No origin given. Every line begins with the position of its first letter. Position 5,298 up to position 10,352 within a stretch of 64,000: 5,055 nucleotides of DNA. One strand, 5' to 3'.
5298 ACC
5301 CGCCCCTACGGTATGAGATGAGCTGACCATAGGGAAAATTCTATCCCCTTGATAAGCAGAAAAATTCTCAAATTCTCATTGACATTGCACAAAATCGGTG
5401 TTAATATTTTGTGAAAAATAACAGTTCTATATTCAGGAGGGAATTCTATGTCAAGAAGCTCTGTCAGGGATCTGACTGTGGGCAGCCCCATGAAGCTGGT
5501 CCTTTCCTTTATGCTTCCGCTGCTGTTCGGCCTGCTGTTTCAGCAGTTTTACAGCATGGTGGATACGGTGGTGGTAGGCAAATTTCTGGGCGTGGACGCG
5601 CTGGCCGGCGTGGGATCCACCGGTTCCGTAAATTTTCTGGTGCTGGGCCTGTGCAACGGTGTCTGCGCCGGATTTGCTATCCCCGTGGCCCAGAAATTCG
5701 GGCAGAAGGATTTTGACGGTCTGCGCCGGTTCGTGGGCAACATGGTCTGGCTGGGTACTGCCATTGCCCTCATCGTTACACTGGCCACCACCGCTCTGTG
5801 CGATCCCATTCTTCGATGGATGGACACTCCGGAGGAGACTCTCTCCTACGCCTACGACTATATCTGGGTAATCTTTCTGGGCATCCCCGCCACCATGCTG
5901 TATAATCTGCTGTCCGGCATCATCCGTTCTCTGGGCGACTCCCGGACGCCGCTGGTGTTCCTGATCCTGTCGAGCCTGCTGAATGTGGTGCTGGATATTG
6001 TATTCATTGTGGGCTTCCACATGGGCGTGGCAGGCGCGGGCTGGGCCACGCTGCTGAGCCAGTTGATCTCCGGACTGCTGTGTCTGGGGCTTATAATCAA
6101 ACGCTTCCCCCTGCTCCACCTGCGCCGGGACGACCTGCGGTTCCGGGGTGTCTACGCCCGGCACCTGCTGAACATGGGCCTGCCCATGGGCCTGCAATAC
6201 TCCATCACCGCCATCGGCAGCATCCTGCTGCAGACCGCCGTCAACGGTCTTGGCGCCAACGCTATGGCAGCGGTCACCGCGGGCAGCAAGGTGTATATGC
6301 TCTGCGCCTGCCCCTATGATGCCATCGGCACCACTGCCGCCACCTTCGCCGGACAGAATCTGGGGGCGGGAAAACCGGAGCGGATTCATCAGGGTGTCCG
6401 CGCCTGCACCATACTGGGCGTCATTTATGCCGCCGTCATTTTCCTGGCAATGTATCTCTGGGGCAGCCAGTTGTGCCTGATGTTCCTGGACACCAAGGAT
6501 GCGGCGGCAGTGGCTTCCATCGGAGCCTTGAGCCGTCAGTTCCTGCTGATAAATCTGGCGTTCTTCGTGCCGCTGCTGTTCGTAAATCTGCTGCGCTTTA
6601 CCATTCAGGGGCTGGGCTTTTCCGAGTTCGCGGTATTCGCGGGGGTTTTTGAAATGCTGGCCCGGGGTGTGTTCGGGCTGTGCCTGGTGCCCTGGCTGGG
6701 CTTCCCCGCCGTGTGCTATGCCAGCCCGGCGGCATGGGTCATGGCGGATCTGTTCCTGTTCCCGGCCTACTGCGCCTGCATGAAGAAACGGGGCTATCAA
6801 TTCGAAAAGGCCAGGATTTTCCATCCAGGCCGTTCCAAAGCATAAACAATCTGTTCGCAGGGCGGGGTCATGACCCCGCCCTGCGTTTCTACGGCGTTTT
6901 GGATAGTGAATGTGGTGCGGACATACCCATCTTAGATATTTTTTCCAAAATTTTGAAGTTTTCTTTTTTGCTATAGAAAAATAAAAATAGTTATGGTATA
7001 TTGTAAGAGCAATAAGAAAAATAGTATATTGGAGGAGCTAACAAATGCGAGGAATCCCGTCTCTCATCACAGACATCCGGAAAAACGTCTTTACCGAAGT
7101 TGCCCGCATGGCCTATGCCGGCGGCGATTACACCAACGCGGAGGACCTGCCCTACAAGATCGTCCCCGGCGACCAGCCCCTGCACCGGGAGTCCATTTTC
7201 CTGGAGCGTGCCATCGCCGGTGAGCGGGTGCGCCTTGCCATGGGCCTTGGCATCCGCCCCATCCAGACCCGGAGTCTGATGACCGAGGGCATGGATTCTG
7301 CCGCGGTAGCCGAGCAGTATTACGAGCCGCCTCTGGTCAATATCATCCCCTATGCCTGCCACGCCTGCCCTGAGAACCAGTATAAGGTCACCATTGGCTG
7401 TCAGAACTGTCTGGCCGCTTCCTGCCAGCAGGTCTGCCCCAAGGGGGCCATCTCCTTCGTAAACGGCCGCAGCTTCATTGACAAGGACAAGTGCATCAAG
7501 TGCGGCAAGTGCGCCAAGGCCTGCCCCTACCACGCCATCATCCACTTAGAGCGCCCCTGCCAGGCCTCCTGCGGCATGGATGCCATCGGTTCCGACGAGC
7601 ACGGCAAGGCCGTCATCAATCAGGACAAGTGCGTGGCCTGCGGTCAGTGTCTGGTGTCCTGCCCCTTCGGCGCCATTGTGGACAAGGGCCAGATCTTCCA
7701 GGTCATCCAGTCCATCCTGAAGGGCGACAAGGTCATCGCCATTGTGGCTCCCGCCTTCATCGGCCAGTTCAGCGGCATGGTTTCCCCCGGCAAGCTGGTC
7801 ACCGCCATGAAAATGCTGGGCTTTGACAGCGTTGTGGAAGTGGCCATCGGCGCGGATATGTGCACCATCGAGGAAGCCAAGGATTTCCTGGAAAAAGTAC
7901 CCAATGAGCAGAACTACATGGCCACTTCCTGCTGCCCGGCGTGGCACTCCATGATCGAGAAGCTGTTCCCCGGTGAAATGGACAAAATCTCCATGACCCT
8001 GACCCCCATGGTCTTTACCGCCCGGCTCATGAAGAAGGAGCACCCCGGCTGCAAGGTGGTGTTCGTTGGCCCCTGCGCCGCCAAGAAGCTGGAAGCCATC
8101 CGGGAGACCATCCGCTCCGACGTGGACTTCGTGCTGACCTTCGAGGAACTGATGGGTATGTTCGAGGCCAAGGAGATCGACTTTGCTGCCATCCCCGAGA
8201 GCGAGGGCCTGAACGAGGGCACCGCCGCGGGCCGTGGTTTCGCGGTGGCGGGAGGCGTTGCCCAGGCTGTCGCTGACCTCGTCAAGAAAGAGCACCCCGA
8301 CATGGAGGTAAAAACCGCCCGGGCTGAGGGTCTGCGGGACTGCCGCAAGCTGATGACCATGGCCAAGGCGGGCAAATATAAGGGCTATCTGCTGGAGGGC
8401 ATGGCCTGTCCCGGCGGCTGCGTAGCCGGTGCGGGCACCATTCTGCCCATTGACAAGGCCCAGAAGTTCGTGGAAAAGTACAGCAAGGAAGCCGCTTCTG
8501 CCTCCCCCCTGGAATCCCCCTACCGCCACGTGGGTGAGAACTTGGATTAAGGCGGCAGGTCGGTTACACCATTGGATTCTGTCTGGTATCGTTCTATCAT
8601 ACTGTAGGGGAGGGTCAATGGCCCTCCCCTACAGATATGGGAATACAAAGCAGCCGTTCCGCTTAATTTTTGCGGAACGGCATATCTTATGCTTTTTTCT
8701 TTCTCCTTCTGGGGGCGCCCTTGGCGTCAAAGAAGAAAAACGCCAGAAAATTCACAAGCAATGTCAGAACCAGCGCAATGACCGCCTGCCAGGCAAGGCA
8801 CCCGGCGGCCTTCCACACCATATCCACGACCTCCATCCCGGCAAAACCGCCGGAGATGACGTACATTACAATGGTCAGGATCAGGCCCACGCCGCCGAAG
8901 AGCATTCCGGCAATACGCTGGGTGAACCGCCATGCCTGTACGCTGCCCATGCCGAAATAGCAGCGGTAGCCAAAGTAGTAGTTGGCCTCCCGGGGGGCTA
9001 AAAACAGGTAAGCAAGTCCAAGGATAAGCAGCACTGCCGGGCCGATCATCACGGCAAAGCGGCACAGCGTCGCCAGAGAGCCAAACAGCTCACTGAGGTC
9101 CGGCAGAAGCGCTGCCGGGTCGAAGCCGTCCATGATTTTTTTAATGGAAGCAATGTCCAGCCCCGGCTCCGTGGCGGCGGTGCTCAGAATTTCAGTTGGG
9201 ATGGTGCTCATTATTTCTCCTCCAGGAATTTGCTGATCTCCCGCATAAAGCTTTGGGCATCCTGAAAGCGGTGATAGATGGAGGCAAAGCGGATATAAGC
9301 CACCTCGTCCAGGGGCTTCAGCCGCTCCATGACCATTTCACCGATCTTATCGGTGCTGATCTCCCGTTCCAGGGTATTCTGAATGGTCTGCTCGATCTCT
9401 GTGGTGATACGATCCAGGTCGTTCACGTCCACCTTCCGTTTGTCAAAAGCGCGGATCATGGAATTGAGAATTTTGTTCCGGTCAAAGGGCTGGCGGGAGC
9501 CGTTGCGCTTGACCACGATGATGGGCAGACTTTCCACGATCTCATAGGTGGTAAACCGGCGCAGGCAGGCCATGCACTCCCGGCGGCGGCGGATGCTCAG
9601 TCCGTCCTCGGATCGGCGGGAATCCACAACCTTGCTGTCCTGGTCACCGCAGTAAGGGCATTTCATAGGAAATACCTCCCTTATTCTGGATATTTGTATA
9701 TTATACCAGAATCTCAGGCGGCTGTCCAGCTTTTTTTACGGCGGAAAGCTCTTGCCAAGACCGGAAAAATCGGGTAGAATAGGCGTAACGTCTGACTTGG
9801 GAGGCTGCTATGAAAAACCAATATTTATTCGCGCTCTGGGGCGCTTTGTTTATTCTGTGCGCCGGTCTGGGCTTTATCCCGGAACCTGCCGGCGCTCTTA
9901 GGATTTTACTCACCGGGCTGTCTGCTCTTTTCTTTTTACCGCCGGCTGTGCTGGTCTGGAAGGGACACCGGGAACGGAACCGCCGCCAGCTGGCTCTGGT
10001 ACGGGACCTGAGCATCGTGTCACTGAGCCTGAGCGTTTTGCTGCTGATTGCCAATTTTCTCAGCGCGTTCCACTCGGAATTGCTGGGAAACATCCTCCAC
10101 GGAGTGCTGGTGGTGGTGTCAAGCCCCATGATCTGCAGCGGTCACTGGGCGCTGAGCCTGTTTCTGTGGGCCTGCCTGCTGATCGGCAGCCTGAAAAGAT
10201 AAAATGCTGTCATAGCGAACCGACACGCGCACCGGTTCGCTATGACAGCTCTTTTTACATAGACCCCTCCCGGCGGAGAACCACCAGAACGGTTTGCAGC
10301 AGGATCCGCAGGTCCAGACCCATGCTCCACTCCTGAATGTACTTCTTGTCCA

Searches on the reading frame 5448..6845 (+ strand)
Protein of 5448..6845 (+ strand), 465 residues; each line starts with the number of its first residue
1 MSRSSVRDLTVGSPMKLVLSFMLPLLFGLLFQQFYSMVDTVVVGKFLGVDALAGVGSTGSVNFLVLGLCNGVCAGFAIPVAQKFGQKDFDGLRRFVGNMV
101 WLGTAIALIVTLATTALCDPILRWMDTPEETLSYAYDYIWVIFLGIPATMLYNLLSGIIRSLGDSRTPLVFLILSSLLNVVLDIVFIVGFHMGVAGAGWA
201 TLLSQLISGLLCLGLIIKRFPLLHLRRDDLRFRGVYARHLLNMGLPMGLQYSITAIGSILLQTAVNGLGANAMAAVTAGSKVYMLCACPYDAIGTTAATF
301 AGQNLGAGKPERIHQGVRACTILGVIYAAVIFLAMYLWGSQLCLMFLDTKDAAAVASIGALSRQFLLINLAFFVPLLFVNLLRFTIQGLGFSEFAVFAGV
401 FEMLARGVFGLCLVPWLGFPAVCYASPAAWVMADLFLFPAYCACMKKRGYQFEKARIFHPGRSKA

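Call 17: search_protein_families(library=pfam, proteins=[window:5448-6845:+], max_evalue=0.001)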
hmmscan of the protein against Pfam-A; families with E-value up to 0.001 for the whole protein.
window:5448-6845:+ (465 aa): 1 family
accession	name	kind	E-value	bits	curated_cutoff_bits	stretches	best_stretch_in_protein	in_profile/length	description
PF01554.23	MatE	-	1.2e-51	175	24.9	2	24-184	1-160/161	MatE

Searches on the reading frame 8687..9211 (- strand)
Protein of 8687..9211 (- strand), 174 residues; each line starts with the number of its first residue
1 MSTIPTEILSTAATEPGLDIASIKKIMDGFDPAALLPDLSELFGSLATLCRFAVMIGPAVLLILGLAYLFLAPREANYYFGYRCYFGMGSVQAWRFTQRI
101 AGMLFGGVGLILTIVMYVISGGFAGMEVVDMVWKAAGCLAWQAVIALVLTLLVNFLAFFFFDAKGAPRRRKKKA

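Call 17: search_protein_families(library=pfam, proteins=[window:8687-9211:-], max_evalue=0.001)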
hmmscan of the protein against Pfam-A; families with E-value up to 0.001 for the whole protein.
window:8687-9211:- (174 aa): 1 family
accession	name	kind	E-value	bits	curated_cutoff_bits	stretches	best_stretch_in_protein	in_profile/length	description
PF13630.11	SdpI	-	2.7e-10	40.7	28.2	1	76-151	4-67/71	SdpI/YfhL protein family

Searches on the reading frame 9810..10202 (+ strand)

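Call 17: search_protein_families(library=pfam, proteins=[window:9810-10202:+], max_evalue=0.001)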
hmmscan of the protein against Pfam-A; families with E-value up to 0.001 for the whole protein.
window:9810-10202:+ (130 aa): 0 families

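Call 81: search_protein_families(library=pfam, proteins=[window:9810-10202:+], max_evalue=10)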
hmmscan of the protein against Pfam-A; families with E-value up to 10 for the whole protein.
window:9810-10202:+ (130 aa): 3 families
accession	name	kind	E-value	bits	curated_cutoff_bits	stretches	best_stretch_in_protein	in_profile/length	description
PF16955.11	OFeT_1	-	0.026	14.7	26.9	1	51-104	94-147/207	Ferrous iron uptake permease, iron-lead transporter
PF11125.13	Phage_MS2_lysis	-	0.13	12.8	25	1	72-103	15-46/54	Bacteriophage MS2, lysis protein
PF12650.12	DUF3784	-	2.2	9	28.1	1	57-103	36-82/94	Domain of unknown function (DUF3784)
